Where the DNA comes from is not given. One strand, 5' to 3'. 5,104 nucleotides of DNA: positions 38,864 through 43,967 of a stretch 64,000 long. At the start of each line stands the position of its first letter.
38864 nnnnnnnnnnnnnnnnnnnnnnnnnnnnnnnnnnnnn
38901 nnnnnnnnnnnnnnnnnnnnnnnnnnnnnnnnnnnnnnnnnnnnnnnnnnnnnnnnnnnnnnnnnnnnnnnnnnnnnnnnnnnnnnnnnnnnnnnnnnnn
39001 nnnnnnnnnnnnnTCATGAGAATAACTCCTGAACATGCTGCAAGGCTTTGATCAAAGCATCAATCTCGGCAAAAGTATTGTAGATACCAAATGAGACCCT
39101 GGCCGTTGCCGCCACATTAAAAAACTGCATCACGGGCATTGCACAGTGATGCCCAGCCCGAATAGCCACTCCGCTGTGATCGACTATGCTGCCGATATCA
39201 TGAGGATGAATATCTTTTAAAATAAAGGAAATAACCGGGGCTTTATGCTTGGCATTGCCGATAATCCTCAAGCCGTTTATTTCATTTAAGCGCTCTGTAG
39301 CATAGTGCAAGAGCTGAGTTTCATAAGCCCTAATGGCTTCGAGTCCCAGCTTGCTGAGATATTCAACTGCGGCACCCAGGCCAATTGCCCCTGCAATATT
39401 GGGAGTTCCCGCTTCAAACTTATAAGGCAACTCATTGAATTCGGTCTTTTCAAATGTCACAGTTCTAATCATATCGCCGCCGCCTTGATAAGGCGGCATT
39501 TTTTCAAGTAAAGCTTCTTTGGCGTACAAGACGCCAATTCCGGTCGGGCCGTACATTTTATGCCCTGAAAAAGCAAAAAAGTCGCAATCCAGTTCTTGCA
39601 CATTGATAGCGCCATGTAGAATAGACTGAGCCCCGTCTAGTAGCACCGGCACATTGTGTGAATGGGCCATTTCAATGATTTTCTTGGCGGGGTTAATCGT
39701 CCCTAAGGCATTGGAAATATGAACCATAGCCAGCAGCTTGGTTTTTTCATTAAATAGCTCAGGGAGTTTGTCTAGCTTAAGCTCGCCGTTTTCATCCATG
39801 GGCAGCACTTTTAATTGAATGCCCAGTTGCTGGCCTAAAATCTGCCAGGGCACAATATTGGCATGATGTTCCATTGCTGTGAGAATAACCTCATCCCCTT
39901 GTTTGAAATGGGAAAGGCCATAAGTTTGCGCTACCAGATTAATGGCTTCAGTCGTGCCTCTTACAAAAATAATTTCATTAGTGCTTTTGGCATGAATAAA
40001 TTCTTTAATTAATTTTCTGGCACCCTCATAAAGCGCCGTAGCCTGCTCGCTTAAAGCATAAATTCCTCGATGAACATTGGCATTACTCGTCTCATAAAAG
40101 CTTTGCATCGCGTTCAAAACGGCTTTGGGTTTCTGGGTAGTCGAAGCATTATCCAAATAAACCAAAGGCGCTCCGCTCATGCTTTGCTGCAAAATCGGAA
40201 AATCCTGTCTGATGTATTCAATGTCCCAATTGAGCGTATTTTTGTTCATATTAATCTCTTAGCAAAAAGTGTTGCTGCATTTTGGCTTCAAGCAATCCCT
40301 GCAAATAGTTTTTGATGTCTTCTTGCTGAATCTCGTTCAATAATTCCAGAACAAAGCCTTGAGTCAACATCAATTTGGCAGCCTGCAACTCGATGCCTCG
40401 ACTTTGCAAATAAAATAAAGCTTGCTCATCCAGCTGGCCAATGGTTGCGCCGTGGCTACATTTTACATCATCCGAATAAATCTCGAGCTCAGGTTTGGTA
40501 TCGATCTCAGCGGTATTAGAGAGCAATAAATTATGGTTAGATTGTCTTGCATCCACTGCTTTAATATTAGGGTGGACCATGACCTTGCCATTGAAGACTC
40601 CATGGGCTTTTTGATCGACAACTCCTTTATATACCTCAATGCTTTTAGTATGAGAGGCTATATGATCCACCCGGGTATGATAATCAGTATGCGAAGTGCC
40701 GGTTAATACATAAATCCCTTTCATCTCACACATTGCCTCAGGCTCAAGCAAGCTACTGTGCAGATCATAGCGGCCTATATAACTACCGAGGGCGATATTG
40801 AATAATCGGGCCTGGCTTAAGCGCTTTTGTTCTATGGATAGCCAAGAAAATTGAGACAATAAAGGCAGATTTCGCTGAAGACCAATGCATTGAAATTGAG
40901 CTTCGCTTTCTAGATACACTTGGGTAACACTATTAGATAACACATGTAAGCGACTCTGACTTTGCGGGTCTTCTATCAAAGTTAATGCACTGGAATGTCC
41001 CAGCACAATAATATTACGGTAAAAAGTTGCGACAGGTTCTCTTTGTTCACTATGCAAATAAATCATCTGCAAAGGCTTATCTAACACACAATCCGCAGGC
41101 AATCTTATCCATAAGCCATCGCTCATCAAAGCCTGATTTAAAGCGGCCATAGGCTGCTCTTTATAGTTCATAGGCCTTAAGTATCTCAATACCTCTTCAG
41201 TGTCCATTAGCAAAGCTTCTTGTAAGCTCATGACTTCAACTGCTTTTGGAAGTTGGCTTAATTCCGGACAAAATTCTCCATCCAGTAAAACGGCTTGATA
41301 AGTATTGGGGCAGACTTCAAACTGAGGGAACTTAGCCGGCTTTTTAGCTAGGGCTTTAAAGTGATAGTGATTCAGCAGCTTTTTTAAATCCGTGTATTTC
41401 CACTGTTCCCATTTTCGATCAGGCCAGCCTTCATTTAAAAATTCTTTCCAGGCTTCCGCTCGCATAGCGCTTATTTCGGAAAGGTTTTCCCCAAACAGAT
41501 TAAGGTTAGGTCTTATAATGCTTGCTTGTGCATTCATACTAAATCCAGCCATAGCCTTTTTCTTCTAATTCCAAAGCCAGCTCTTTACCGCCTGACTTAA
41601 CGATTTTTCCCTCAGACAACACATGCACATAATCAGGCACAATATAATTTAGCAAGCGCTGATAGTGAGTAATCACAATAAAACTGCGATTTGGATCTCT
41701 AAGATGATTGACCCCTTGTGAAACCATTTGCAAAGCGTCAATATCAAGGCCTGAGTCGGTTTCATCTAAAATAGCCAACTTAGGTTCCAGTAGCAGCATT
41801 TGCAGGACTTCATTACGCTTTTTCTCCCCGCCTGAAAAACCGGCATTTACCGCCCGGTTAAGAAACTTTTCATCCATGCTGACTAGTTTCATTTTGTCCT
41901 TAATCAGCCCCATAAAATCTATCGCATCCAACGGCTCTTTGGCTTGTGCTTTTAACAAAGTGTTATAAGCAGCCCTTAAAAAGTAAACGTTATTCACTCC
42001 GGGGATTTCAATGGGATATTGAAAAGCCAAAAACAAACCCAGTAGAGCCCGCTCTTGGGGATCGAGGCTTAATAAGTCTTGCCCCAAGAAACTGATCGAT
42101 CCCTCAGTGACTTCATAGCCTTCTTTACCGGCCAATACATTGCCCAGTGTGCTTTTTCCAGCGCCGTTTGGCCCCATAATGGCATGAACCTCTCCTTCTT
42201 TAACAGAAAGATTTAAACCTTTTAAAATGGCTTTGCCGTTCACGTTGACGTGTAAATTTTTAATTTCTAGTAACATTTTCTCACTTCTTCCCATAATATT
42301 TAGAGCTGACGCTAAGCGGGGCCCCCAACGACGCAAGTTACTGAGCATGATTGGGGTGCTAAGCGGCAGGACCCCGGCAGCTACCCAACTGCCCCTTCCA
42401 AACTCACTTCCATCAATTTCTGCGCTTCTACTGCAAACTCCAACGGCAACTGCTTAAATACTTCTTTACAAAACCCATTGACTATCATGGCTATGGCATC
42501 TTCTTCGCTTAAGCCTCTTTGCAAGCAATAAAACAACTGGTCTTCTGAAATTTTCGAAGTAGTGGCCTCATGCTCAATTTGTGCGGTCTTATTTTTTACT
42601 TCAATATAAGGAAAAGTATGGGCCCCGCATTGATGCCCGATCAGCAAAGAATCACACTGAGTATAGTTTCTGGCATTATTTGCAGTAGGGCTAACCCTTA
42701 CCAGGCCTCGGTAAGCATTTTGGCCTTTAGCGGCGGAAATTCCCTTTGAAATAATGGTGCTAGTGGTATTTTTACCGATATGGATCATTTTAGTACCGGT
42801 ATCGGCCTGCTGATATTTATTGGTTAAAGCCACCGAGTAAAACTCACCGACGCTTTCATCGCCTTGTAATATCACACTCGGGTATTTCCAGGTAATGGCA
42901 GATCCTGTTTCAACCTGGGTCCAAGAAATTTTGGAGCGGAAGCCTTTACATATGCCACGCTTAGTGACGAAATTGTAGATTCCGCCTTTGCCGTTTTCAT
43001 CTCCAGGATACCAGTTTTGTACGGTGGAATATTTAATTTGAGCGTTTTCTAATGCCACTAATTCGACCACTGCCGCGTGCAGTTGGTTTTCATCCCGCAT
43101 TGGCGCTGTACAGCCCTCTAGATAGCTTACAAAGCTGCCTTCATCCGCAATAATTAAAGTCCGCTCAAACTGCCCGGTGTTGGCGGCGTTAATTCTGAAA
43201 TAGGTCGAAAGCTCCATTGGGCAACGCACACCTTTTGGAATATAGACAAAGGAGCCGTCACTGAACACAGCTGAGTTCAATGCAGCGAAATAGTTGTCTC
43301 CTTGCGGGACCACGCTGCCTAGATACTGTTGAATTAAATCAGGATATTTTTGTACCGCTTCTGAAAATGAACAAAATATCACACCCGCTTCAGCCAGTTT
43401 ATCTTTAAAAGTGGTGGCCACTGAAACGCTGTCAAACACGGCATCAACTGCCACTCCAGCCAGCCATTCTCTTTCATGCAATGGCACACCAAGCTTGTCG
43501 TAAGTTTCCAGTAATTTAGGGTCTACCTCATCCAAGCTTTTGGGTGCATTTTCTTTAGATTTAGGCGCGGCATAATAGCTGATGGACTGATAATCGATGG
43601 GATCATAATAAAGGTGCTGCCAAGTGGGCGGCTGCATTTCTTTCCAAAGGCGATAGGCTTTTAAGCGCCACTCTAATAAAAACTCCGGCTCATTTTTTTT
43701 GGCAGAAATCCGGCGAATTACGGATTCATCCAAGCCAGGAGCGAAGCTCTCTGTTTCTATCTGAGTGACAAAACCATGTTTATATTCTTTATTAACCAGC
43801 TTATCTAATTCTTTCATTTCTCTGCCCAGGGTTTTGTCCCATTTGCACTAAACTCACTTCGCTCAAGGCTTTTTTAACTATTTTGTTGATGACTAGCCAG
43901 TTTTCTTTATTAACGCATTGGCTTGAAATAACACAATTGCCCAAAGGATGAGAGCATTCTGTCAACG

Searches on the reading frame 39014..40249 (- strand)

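Call 79: search_protein_families(library=pfam, proteins=[window:39014-40249:-], max_evalue=0.00001)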
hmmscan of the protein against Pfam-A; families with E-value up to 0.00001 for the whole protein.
window:39014-40249:- (411 aa): 3 families
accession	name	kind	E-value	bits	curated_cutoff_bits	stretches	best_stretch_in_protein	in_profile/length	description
PF00266.25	Aminotran_5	-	2.5e-153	510.9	21.5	1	30-399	1-371/371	Aminotransferase class-V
PF00155.27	Aminotran_1_2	-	1e-08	35.2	19.7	1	36-251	16-241/361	Aminotransferase class I and II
PF01041.23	DegT_DnrJ_EryC1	-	8.7e-07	28.9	19.8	1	74-210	23-150/360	DegT/DnrJ/EryC1/StrS aminotransferase family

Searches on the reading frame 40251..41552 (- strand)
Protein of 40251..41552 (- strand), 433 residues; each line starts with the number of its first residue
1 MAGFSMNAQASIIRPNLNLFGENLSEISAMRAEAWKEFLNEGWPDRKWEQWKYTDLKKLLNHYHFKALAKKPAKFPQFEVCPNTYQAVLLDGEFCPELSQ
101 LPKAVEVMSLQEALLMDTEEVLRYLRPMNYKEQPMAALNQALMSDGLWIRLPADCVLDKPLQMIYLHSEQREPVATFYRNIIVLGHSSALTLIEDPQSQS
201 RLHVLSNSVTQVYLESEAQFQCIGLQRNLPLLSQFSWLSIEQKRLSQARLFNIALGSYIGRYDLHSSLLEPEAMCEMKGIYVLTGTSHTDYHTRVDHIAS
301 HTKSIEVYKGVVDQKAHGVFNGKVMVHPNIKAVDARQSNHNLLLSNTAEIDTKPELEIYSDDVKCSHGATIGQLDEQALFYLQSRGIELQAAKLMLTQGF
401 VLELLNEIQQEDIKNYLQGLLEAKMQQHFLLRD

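Call 79: search_protein_families(library=pfam, proteins=[window:40251-41552:-], max_evalue=0.00001)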
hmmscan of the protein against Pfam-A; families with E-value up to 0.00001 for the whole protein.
window:40251-41552:- (433 aa): 2 families
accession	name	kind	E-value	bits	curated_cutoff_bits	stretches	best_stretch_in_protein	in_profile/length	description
PF01458.23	SUFBD_core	-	6.9e-70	235.5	27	1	172-400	7-232/232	SUF system FeS cluster assembly, SufBD core domain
PF19295.5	SufBD_N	-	1.4e-16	61.1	23.5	1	24-163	23-172/172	SufBD protein N-terminal region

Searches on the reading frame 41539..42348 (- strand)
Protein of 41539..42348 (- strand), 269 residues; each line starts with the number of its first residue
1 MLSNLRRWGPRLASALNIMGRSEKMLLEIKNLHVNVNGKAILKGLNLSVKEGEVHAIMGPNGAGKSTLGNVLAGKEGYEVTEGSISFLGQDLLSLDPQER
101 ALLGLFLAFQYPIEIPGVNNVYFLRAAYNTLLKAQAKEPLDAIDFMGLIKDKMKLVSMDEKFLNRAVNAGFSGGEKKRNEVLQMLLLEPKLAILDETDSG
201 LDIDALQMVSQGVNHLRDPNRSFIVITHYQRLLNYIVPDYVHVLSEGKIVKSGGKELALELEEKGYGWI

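Call 79: search_protein_families(library=pfam, proteins=[window:41539-42348:-], max_evalue=0.00001)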
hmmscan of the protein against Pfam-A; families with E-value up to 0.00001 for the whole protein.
window:41539-42348:- (269 aa): 1 family
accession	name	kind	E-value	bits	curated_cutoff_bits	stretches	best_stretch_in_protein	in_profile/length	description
PF00005.33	ABC_tran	-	2.1e-21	77.4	25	1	42-197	1-135/137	ABC transporter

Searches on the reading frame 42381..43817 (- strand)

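Call 79: search_protein_families(library=pfam, proteins=[window:42381-43817:-], max_evalue=0.00001)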
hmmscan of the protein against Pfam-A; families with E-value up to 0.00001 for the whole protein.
window:42381-43817:- (478 aa): 2 families
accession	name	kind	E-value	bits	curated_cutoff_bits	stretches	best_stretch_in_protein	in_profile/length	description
PF01458.23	SUFBD_core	-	1.2e-79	267.5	27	1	207-449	1-232/232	SUF system FeS cluster assembly, SufBD core domain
PF19295.5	SufBD_N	-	1.3e-12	48.1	23.5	1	135-199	103-166/172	SufBD protein N-terminal region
